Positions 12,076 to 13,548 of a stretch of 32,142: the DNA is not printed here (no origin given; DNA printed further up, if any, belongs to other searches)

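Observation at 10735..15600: Re-wired Box-like CoA-thioester epoxidase cluster: short BoxB-like diiron protein, half-length BoxC-like crotonase, non-BoxA flavoprotein, orphan, 3-hydroxyacyl-CoA dehydrogenase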

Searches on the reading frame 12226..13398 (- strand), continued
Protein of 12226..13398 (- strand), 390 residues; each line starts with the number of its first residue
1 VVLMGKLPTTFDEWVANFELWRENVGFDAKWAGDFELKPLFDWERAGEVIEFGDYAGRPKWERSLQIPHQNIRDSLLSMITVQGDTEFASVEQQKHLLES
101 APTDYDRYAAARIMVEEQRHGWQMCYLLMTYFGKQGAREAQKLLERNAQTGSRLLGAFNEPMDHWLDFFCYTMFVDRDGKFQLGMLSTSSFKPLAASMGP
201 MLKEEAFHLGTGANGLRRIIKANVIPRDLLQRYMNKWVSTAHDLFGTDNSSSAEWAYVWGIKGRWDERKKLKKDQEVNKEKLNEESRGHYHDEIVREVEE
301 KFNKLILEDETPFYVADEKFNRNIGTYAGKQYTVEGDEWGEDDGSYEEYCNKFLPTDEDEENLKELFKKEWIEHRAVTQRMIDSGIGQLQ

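Call 24: find_encoding_contigs(protein=P0057, flank=10000, max_places=3)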
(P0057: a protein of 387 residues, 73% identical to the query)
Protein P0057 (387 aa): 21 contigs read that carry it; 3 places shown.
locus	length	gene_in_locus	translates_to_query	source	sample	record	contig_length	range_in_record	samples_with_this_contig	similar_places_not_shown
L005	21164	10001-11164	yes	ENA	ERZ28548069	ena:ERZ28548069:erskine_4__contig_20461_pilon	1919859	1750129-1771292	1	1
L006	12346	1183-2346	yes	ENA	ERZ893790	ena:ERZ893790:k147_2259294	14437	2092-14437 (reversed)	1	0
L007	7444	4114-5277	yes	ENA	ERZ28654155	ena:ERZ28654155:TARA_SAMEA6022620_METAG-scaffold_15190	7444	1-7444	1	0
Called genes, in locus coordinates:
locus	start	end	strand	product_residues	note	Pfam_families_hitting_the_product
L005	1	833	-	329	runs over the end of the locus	PF01467:CTP_transf_like, PF04019:DUF359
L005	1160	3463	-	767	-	-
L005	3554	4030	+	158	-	PF12976:DUF3860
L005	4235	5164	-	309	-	PF01791:DeoC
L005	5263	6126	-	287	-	PF00378:ECH_1, PF16113:ECH_2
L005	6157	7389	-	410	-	PF13450:NAD_binding_8 (faint)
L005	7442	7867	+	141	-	PF02391:MoaE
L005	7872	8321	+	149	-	PF01967:MoaC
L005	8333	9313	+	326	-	PF03320:FBPase_glpX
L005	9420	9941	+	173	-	PF04967:HTH_10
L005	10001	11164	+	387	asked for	PF05138:PaaA_PaaC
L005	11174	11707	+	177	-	-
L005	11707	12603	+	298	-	PF00892:EamA, PF03151:TPT (weak), PF00892:EamA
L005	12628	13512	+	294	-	PF01210:NAD_Gly3P_dh_N (weak), PF02737:3HCDH_N, PF03446:NAD_binding_2 (weak), PF00725:3HCDH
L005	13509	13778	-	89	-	-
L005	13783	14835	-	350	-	-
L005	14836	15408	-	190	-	-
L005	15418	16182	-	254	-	-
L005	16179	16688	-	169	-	-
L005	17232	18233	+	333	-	-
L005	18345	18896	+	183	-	-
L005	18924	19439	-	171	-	-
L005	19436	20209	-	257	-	PF00378:ECH_1, PF16113:ECH_2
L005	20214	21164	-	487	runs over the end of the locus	PF00171:Aldedh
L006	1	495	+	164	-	?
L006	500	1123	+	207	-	PF04967:HTH_10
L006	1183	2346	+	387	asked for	PF05138:PaaA_PaaC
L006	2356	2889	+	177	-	-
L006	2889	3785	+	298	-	PF00892:EamA, PF03151:TPT (weak), PF00892:EamA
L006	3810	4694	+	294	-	PF01210:NAD_Gly3P_dh_N (weak), PF02737:3HCDH_N, PF03446:NAD_binding_2 (weak), PF00725:3HCDH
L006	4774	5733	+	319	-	-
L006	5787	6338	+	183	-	-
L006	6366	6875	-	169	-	-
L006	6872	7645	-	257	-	PF00378:ECH_1, PF16113:ECH_2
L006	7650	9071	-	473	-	PF00171:Aldedh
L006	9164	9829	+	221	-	PF06414:Zeta_toxin (weak), PF13238:AAA_18 (weak), PF13671:AAA_33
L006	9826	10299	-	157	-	-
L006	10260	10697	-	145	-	-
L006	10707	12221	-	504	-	PF00482:T2SSF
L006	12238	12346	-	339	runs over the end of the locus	PF00482:T2SSF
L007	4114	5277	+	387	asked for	PF05138:PaaA_PaaC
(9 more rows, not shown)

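Call 25: search_protein_representatives(protein=window:12226-13398:-)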
Query: 390 residues. Proteins with E-value up to 0.001 (for the whole library): 863; up to 1e-10: 470; up to 1e-30: 119. The best 150 are listed.
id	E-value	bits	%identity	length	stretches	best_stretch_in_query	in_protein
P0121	2.6e-134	464.8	84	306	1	44-275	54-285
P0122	3.5e-121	421.6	56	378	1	9-375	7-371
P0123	1.5e-104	366.8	58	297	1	4-305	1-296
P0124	6.4e-97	341.7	45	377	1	12-378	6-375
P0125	2.5e-90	320.0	66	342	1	57-268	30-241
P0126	1.2e-82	294.7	61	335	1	112-337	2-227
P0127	2.1e-81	290.6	48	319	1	4-325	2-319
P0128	3.0e-81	290.1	43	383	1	8-364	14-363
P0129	2.3e-80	287.2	56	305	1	9-245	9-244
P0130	4.8e-80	286.1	59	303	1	9-225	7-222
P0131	2.4e-75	270.6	59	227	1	9-226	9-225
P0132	6.6e-73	262.6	58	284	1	114-336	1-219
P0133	2.9e-71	257.2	51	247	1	129-373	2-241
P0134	6.3e-71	256.1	65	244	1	82-257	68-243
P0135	3.1e-68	247.2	61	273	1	45-231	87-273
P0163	9.3e-49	183.1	39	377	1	38-357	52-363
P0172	4.4e-44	167.7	34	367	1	17-372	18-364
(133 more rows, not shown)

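Call 40: find_encoding_contigs(protein=P0122, flank=8000, max_places=3)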
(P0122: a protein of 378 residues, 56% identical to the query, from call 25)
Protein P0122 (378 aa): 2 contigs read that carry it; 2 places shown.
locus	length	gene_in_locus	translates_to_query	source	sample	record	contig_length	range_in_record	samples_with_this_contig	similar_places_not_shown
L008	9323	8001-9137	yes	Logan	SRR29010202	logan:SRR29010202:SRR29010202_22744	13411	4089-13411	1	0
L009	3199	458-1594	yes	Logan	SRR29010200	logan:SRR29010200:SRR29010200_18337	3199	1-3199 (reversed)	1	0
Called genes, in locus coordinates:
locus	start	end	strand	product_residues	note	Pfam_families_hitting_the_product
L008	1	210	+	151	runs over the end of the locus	PF00011:HSP20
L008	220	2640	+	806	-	PF02190:LON_substr_bdg, PF00004:AAA, PF07728:AAA_5 (weak), PF22667:Lon_lid, PF05362:Lon_C, PF13541:ChlI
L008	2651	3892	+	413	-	PF00072:Response_reg, PF02518:HATPase_c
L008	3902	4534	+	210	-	PF02627:CMD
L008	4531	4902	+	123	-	PF01648:ACPS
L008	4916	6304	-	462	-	PF03448:MgtE_N, PF00571:CBS, PF01769:MgtE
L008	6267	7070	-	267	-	PF00398:RrnaAD, PF13489:Methyltransf_23 (weak), PF08241:Methyltransf_11 (weak), PF08242:Methyltransf_12, PF13649:Methyltransf_25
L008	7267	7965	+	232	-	PF00440:TetR_N, PF17932:TetR_C_24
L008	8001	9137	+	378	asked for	PF05138:PaaA_PaaC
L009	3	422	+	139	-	?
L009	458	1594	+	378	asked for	PF05138:PaaA_PaaC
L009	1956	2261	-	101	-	PF09827:CRISPR_Cas2, PF20803:PaaX_M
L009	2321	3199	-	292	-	?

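Call 42: find_encoding_contigs(protein=P0124, flank=8000, max_places=2)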
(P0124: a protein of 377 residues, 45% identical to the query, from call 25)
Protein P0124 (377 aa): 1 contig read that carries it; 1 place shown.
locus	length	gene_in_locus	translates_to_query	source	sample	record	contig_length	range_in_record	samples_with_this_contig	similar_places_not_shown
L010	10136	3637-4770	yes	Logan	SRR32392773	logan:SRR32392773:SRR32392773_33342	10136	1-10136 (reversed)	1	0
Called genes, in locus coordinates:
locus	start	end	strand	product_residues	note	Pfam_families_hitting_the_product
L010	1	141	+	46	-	?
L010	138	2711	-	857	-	-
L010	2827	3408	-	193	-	PF18306:LDcluster4, PF03641:Lysine_decarbox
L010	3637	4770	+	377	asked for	PF05138:PaaA_PaaC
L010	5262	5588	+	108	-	-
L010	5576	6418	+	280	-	PF04784:DUF547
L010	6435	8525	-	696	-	PF01839:FG-GAP (faint), PF13517:FG-GAP_3 (faint), PF13860:FlgD_ig (faint)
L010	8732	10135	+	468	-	?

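Call 43: find_encoding_contigs(protein=P0128, flank=8000, max_places=2)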
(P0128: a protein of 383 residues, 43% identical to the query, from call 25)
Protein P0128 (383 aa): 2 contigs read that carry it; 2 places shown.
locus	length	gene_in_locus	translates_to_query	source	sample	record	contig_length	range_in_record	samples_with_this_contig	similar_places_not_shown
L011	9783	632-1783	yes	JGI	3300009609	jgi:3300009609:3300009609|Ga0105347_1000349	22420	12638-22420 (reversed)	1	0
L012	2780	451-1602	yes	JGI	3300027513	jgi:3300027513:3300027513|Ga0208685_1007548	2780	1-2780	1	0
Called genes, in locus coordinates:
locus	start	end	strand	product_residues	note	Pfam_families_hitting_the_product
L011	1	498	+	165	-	?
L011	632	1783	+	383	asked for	PF05138:PaaA_PaaC (faint)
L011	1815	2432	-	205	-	PF13489:Methyltransf_23, PF07021:MetW (weak), PF13847:Methyltransf_31 (weak), PF08241:Methyltransf_11 (weak), PF08242:Methyltransf_12, PF13649:Methyltransf_25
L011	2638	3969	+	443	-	PF03448:MgtE_N, PF00571:CBS, PF01769:MgtE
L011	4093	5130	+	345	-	-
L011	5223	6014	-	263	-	PF02585:PIG-L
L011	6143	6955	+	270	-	-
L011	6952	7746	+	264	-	PF00404:Dockerin_1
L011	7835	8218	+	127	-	PF16734:Pilin_GH (weak)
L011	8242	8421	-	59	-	-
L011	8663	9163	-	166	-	PF13474:SnoaL_3, PF14534:DUF4440 (weak), PF12680:SnoaL_2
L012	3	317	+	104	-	?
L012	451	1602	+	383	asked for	PF05138:PaaA_PaaC (faint)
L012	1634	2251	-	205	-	PF13489:Methyltransf_23, PF07021:MetW (weak), PF13847:Methyltransf_31 (weak), PF08241:Methyltransf_11 (weak), PF08242:Methyltransf_12, PF13649:Methyltransf_25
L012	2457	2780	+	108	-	?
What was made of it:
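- In several bacterial contigs the short BoxB stands alone (calls 40, 42, 43).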

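Call 44: find_encoding_contigs(protein=P0163, flank=8000, max_places=2)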
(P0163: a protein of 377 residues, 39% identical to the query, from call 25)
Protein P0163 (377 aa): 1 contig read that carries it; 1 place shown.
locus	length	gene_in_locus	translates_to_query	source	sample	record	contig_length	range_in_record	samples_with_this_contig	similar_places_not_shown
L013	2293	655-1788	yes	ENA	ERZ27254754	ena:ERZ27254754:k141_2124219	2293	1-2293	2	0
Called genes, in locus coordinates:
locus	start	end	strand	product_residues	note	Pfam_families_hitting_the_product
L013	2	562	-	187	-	?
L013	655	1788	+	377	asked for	PF05138:PaaA_PaaC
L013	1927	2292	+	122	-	?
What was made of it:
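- Tried and rejected: Contexts of the distant short forms P0122, P0124, P0128 and P0163 gave stand-alone genes with no informative neighbours (calls 40, 42-44).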
